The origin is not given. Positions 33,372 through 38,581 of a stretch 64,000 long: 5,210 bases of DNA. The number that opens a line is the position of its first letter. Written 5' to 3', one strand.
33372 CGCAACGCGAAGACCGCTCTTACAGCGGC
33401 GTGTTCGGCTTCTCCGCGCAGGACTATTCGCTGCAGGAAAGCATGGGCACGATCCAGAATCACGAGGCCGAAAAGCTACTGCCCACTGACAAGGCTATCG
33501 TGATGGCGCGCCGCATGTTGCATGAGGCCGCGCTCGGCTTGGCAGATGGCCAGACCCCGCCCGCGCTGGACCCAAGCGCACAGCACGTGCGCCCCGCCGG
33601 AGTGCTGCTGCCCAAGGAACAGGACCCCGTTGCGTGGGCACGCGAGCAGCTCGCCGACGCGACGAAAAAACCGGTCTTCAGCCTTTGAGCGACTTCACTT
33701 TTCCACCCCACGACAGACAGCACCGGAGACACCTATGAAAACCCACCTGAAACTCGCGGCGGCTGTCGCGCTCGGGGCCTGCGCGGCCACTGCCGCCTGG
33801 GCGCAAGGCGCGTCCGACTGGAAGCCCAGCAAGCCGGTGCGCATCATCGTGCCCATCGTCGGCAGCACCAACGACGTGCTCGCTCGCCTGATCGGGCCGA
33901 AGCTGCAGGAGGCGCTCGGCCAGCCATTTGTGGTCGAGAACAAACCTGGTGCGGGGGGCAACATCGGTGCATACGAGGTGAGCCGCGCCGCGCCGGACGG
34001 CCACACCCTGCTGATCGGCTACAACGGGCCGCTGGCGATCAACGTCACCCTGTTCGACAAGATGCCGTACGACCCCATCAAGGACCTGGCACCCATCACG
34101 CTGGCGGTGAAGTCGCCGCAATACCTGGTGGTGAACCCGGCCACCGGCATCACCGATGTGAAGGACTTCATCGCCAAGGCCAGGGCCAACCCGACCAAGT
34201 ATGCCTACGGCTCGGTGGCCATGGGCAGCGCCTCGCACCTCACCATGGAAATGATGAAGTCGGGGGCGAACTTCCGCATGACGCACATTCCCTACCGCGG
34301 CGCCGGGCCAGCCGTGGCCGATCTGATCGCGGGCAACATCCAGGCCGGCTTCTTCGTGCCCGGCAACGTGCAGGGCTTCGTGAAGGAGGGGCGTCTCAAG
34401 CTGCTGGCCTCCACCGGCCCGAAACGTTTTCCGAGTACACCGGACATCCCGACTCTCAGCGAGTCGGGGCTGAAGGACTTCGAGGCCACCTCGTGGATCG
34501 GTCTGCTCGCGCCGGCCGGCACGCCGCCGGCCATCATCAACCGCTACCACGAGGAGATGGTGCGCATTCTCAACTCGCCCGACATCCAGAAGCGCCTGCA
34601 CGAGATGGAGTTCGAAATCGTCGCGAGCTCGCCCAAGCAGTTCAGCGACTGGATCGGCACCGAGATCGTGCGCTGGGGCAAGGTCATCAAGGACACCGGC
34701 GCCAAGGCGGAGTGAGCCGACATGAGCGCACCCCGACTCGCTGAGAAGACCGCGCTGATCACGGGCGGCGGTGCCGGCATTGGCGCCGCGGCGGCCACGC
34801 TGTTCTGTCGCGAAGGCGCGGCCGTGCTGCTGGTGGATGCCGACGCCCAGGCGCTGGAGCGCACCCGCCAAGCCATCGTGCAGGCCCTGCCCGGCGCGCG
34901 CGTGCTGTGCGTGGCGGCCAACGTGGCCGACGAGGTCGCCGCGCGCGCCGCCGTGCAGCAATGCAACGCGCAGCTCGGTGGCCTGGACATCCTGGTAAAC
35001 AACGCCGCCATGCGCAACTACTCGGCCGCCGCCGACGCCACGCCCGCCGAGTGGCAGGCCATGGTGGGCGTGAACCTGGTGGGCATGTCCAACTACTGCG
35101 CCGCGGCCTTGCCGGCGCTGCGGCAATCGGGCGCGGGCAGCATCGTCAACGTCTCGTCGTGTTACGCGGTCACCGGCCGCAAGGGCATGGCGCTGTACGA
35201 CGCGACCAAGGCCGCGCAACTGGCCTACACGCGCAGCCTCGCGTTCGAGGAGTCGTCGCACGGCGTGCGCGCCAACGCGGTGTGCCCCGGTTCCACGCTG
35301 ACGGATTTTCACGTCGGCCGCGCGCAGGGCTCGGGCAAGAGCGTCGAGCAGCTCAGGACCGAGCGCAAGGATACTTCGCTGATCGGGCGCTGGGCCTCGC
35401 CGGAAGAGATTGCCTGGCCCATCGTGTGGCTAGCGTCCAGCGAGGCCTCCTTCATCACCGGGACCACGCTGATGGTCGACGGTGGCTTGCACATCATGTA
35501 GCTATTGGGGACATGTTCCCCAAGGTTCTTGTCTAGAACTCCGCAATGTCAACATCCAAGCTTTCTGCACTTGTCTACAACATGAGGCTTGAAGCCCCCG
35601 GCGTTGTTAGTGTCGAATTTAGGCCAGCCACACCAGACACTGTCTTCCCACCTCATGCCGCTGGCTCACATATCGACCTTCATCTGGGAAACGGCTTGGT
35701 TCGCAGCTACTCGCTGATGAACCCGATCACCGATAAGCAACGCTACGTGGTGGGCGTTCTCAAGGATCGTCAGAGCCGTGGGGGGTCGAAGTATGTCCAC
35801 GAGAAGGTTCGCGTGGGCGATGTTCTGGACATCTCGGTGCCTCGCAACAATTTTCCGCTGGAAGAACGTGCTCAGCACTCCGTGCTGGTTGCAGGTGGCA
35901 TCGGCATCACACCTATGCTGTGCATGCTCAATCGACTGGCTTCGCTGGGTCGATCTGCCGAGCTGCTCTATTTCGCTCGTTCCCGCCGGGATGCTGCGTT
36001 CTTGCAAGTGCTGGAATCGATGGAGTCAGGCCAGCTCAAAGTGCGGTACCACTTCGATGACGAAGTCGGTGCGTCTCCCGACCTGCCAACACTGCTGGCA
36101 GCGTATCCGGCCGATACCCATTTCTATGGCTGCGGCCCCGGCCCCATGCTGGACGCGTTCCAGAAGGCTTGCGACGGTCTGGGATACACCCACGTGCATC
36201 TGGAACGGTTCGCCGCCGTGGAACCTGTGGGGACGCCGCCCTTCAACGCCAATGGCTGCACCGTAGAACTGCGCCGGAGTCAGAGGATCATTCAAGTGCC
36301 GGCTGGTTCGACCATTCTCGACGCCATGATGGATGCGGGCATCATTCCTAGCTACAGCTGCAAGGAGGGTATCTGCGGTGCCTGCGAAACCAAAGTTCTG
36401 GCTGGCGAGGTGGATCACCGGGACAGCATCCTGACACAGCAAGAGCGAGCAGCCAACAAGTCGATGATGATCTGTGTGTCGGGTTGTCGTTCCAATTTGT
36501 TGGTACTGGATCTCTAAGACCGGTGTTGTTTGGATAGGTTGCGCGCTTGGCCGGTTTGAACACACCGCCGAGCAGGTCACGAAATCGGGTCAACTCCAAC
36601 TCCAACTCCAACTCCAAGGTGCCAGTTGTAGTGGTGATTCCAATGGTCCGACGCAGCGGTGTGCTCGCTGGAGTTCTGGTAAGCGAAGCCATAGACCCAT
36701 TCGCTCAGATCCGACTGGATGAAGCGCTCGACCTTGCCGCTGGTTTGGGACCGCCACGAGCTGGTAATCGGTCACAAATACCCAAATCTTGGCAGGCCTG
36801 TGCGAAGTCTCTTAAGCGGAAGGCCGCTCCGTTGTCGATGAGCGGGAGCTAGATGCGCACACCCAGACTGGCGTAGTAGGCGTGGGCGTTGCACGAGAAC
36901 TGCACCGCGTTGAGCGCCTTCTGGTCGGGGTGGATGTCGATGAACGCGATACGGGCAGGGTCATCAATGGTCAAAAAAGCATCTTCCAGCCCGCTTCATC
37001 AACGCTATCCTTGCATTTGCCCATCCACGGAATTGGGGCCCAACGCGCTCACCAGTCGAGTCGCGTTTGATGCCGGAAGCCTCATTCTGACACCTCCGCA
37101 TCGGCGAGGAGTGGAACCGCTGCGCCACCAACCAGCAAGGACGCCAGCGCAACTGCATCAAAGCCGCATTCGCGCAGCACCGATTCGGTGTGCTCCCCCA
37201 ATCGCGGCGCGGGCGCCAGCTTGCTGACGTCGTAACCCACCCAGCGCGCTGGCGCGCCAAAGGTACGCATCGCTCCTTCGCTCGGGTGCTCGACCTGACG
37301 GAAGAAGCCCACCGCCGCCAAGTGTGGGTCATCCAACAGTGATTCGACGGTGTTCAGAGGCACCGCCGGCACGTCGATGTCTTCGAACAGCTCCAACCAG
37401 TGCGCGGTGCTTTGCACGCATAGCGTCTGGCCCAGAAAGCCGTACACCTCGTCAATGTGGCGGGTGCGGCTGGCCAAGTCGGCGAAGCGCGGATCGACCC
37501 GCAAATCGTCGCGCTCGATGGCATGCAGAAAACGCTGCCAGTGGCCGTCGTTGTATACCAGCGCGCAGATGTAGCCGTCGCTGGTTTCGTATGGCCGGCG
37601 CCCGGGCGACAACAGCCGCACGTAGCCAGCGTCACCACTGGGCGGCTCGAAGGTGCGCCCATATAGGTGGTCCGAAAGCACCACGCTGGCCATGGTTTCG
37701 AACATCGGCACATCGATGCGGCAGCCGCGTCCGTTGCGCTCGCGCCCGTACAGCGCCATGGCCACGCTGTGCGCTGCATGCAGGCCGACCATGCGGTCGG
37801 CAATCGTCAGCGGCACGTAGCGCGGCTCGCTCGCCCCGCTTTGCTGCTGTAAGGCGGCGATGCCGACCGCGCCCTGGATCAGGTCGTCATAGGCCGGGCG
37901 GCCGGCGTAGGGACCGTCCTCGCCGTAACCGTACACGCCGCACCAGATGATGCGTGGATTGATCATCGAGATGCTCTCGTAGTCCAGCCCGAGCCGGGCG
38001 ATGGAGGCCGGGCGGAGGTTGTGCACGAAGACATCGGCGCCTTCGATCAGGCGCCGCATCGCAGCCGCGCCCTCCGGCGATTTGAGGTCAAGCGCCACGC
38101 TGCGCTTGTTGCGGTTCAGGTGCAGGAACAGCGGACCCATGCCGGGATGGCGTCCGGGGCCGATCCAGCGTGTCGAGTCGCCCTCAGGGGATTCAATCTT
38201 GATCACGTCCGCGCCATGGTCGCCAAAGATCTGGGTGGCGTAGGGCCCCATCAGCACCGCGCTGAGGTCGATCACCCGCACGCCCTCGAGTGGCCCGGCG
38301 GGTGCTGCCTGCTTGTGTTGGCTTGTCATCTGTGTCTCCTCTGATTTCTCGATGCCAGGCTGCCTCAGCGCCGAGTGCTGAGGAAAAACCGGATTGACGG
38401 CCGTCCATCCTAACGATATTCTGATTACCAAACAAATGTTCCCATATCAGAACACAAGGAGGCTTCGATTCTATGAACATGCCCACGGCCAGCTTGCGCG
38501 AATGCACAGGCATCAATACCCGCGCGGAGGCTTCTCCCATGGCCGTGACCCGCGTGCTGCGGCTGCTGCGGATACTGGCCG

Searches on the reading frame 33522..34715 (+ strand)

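Call 21: search_protein_families(library=pfam, proteins=[window:33522-34715:+])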
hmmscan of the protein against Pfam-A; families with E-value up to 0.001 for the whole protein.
window:33522-34715:+ (397 aa): 1 family
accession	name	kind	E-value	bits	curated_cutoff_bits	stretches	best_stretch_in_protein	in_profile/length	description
PF03401.19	TctC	-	4.8e-74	249.8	27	1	121-393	2-273/274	Tripartite tricarboxylate transporter family receptor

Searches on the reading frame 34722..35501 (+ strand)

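Call 21: search_protein_families(library=pfam, proteins=[window:34722-35501:+])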
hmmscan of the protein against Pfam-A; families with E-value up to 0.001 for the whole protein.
window:34722-35501:+ (259 aa): 5 families
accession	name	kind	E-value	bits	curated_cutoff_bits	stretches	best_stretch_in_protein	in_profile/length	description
PF13561.12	adh_short_C2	-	1e-53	182.8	27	1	18-257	6-236/236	Enoyl-(Acyl carrier protein) reductase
PF00106.31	adh_short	-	3.6e-49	167.3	26.6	1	9-197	1-187/195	short chain dehydrogenase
PF08659.16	KR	-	1e-11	45.5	22.6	1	10-170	2-160/180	KR domain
PF23441.1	SDR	-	3.6e-05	23.7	27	1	3-258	2-257/258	SDR-like rossmann domain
PF02719.21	Polysacc_synt_2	-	0.00027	20.7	20.2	1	12-177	2-156/293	Polysaccharide biosynthesis protein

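Call 70: search_protein_families(library=ncbifam, proteins=[window:34722-35501:+], max_evalue=1e-20)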
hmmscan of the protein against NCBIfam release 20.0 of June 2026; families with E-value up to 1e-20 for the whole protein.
window:34722-35501:+ (259 aa): 166 families (the best 25 are shown)
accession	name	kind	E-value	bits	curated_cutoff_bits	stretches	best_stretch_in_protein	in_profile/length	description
NF004791.0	PRK06138.1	equivalog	2.9e-62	210.3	312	1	5-258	2-251/252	SDR family oxidoreductase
NF052558.1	MBtsdlDhBudC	equivalog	1.8e-57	194.8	270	1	7-257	2-242/250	meso-2,3-butanediol dehydrogenase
NF005559.1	PRK07231.1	subfamily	3.5e-57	193.7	215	1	5-257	1-248/249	glucose 1-dehydrogenase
NF005469.0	PRK07063.1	equivalog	2.1e-52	178.2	306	1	4-257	3-255/260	SDR family oxidoreductase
NF004198.0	PRK05653.1-3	equivalog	9.2e-52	175.9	296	1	4-258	3-248/248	3-oxoacyl-ACP reductase FabG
NF004818.0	PRK06172.1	equivalog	1.6e-51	175.1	336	1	5-256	4-250/253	SDR family oxidoreductase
NF006693.0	PRK09242.1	equivalog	1.8e-49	168.2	328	1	5-258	7-255/258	SDR family oxidoreductase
NF005681.0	PRK07478.1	subfamily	9e-49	166.1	267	1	5-258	3-251/254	SDR family oxidoreductase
NF004203.0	PRK05653.2-4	subfamily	1.4e-48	165.5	313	1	6-256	4-256/260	3-oxoacyl-ACP reductase FabG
NF009466.0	PRK12826.1-2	subfamily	2.6e-47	161.4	222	1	8-257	3-245/248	3-oxoacyl-ACP reductase FabG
TIGR01830.1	3oxo_ACP_reduc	equivalog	3.2e-47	161.3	297.75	1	11-256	1-238/239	3-oxoacyl-[acyl-carrier-protein] reductase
NF009468.0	PRK12826.1-4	equivalog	3.8e-47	161.1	318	1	5-255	4-246/256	SDR family oxidoreductase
NF004778.0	PRK06124.1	equivalog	1.9e-46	158.6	303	1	6-257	9-253/256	SDR family oxidoreductase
NF004774.0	PRK06114.1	equivalog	5.2e-46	157.1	360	1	5-256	13-259/262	SDR family oxidoreductase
NF005075.0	PRK06500.1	equivalog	6.7e-46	156.7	336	1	5-257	3-247/249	SDR family oxidoreductase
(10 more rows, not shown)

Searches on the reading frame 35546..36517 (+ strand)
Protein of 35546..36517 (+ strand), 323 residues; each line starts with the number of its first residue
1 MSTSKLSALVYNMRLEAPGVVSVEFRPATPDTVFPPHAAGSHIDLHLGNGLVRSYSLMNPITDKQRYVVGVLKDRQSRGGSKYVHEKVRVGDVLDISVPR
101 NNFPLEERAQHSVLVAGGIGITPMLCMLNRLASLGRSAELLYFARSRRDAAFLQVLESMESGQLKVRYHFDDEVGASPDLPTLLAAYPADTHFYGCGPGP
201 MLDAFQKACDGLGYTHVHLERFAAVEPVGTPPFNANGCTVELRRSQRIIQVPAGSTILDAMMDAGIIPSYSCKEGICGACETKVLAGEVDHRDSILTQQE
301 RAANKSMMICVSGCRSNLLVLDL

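Call 21: search_protein_families(library=pfam, proteins=[window:35546-36517:+])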
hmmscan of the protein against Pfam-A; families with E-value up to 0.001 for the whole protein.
window:35546-36517:+ (323 aa): 3 families
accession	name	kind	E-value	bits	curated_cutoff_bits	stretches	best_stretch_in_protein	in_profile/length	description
PF00111.32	Fer2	-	5.3e-14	52.3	21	1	242-312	3-74/77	2Fe-2S iron-sulfur cluster binding domain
PF22290.1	DmmA-like_N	-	1.4e-07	32.4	33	1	102-216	11-121/124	Dimethylamine monooxygenase subunit DmmA-like, N-terminal domain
PF00175.26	NAD_binding_1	-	2.9e-05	25.1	22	1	114-206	1-108/109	Oxidoreductase NAD-binding domain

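Call 70: search_protein_families(library=ncbifam, proteins=[window:35546-36517:+], max_evalue=1e-20)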
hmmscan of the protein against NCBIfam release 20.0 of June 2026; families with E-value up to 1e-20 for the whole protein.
window:35546-36517:+ (323 aa): 4 families
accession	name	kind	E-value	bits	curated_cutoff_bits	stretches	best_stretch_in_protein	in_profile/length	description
TIGR02160.1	PA_CoA_Oxy5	hypoth_equivalog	3.7e-26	91.8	420.8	0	191-322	208-350/352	1,2-phenylacetyl-CoA epoxidase subunit PaaE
NF007964.0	PRK10684.1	equivalog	2.8e-23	82.4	383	1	10-313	14-325/333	NADH oxidoreductase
NF009805.0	PRK13289.1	equivalog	3.9e-21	75.4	432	0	16-222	165-392/399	NO-inducible flavohemoprotein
NF040810.1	BenC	equivalog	9.4e-21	74.3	430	0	38-224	135-332/333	benzoate 1,2-dioxygenase electron transfer component BenC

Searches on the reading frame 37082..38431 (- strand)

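Call 39: search_protein_families(library=pfam, proteins=[window:37082-38431:-], max_evalue=0.00001)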
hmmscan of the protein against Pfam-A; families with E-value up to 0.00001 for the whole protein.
window:37082-38431:- (449 aa): 1 family
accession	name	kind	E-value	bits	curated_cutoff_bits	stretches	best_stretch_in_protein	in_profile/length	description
PF02515.22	CoA_transf_3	-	4.4e-110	368.7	23.3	1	48-415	1-366/366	CoA-transferase family III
